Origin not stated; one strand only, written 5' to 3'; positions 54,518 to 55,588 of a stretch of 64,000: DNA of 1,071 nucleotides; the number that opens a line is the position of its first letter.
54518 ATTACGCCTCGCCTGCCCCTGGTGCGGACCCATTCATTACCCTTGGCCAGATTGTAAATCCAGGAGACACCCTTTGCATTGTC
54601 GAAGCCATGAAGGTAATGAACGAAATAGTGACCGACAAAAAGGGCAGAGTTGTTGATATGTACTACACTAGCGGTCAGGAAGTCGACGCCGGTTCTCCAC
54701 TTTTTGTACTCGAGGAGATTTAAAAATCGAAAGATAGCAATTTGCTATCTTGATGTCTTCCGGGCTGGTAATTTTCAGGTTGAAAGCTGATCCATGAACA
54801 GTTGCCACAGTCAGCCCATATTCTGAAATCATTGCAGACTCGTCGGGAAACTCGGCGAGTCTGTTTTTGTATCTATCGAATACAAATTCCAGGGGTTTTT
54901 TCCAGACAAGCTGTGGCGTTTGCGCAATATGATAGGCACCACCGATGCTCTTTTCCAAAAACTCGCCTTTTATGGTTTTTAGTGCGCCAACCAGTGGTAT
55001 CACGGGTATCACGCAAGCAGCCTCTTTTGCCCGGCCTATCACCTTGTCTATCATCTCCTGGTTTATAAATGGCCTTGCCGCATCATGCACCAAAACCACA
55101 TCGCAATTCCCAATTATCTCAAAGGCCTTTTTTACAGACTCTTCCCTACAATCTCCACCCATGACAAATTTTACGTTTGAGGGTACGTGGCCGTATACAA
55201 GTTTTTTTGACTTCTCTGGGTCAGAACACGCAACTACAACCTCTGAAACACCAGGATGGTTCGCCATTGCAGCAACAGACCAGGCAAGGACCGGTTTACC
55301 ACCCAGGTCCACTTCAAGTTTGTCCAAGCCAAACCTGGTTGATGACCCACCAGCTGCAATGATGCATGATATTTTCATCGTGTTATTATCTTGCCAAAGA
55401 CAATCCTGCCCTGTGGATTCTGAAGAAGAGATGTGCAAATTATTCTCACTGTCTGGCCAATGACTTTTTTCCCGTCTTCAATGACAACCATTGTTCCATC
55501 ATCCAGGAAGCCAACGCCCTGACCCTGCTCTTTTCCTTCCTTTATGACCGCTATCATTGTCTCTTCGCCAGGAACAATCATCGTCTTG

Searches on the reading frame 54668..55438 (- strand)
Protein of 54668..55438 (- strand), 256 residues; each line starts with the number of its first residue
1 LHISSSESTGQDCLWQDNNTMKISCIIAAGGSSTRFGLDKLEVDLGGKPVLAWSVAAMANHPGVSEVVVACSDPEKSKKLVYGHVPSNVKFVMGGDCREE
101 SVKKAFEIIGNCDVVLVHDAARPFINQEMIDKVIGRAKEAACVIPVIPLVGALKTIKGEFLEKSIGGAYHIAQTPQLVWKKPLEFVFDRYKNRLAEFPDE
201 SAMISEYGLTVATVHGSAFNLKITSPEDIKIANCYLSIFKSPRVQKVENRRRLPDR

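Call 10: search_protein_families(library=pfam, proteins=[window:54668-55438:-], max_evalue=0.001)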
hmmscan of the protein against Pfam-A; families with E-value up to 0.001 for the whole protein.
window:54668-55438:- (256 aa): 3 families
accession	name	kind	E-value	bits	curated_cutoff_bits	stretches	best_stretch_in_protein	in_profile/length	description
PF01128.25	IspD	-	1.2e-39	136.8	27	1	25-236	3-219/221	2-C-methyl-D-erythritol 4-phosphate cytidylyltransferase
PF12804.13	NTP_transf_3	-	7.5e-12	46.2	27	1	25-146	1-122/160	MobA-like NTP transferase domain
PF02348.25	CTP_transf_3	-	7.2e-07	29.7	22.6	1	25-140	2-117/217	Cytidylyltransferase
